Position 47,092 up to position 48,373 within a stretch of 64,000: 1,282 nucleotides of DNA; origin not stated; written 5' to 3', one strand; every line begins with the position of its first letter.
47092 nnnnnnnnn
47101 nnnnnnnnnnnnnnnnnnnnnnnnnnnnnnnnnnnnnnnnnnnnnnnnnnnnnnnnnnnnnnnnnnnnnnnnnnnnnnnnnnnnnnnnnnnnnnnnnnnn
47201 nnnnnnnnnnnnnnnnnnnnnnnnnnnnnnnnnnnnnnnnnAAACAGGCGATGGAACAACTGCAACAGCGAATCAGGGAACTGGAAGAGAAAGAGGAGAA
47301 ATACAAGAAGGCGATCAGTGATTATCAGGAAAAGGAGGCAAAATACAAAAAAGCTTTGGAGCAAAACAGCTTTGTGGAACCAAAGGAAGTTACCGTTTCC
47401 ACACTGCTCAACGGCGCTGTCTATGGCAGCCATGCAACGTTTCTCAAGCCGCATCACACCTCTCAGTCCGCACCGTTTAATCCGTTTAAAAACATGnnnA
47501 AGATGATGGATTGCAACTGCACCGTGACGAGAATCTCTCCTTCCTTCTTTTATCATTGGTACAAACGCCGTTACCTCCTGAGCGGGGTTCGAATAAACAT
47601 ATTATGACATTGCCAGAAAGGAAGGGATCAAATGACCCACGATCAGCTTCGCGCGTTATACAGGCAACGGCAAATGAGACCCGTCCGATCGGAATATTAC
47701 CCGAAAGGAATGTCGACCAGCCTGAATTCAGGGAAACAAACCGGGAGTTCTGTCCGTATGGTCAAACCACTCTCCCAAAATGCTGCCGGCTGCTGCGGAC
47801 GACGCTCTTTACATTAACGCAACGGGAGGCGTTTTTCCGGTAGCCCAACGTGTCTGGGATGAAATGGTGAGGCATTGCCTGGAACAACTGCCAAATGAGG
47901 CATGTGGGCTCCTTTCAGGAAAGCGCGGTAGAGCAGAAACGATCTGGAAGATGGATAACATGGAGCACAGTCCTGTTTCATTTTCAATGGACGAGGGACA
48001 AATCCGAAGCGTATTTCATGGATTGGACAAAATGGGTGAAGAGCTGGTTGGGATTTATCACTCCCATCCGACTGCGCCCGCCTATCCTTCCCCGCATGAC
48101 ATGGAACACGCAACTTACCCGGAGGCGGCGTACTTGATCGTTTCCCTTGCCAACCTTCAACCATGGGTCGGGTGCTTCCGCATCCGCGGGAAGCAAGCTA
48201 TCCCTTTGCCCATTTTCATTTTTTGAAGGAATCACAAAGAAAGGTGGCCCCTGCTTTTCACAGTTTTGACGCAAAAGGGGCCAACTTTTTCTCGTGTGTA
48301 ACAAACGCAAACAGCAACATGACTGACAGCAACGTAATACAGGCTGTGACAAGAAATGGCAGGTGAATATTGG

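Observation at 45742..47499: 586-aa Q/E/K-rich coiled-coil protein with about 11-residue repeats (K-E/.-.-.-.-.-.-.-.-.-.) directly downstream of the glycoprotein gene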

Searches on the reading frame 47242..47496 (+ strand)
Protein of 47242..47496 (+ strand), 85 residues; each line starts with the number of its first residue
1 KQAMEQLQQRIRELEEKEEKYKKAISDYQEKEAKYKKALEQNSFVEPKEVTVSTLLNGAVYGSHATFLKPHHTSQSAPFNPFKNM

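Call 31: find_related_loci(query=A2, collection=genome_contigs, flank=10000)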
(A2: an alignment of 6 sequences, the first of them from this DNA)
Query A2 (85 aa) in genome_contigs; peptide patterns used: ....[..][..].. (x = any residue, [..] = any of these).
542 stretches matched a pattern; 7 encode a relative of the query (tblastn E <= 1e-3); 7 distinct loci.
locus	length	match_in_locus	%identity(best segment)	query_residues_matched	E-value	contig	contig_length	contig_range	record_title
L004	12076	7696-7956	60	1-85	5e-18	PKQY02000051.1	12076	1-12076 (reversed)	MAG: Bacillota bacterium isolate ZC4RG07 NODE_4969_length_12076_cov_37.455786, whole genome shotgun sequence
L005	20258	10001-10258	42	1-84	1e-17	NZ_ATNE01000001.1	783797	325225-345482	Brevibacillus thermoruber 423 contig_1, whole genome shotgun sequence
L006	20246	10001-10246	40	5-84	1e-15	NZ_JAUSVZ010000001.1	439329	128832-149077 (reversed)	Brevibacillus aydinogluensis strain PDF25 Ga0480238_01, whole genome shotgun sequence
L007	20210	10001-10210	41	7-83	3e-11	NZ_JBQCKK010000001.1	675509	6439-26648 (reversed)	Brevibacillus sp. SAFN-007a NODE_1_length_675509_cov_729.152927, whole genome shotgun sequence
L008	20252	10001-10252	36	7-83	6e-10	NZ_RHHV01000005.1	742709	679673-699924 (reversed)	Brevibacillus parabrevis strain NRRL NRS 605 contig_5, whole genome shotgun sequence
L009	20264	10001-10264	39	1-83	3e-9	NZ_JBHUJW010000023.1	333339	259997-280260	Brevibacillus sp. GCM10020057 strain CGMCC 1.18576 GCM70020057_41, whole genome shotgun sequence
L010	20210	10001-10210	39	7-83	2e-8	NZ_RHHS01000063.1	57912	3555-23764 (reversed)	Brevibacillus gelatini strain DSM 100115 contig_63, whole genome shotgun sequence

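Call 43: find_homologous_proteins(query=A2, max_evalue=0.001)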
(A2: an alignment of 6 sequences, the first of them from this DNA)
Query A2 (6 sequences) (85 aa, profile of the alignment): 2 proteins with E <= 0.001 among 155 candidates.
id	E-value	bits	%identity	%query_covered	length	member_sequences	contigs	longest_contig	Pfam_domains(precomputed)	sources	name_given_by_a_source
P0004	5.5e-35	138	60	100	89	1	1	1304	-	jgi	-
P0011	4.6e-27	112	39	98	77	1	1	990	-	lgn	-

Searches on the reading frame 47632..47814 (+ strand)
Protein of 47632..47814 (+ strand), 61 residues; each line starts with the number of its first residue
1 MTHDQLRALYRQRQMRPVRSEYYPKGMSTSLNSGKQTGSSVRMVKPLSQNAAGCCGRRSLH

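Call 87: search_protein_families(library=ncbifam, proteins=[window:47632-47814:+], max_evalue=1)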
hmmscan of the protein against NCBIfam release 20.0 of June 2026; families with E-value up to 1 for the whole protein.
seq(61 aa): 0 families

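Call 88: search_protein_families(library=pfam, proteins=[window:47632-47814:+], max_evalue=1)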
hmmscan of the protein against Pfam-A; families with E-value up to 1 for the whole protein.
seq(61 aa): 0 families

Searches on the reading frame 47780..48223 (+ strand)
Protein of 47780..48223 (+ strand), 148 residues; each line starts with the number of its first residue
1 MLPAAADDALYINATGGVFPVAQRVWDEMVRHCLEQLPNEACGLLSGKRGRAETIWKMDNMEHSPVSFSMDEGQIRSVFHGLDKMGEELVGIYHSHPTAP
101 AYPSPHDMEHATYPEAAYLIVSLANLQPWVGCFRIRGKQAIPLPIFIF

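Call 4: search_protein_families(library=pfam, proteins=[window:47780-48223:+], max_evalue=0.01)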
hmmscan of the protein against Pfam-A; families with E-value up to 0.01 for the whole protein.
window:47780-48223:+ (148 aa): 2 families
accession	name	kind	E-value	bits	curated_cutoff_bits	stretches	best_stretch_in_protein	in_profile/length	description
PF14464.11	Prok-JAB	-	1.1e-23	83.7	25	1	23-123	2-103/114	Prokaryotic homologs of the JAB domain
PF01398.27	JAB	-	9.5e-06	25.9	22.5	1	21-110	8-107/117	JAB1/Mov34/MPN/PAD-1 ubiquitin protease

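Call 7: search_protein_families(library=ncbifam, proteins=[window:47780-48223:+], max_evalue=0.01)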
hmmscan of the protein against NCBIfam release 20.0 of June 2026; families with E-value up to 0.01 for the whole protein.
window:47780-48223:+ (148 aa): 1 family
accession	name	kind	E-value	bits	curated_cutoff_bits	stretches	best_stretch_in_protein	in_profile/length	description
NF041370.1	desamp_Halo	equivalog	3.1e-20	72.4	130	1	22-139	4-125/133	desampylase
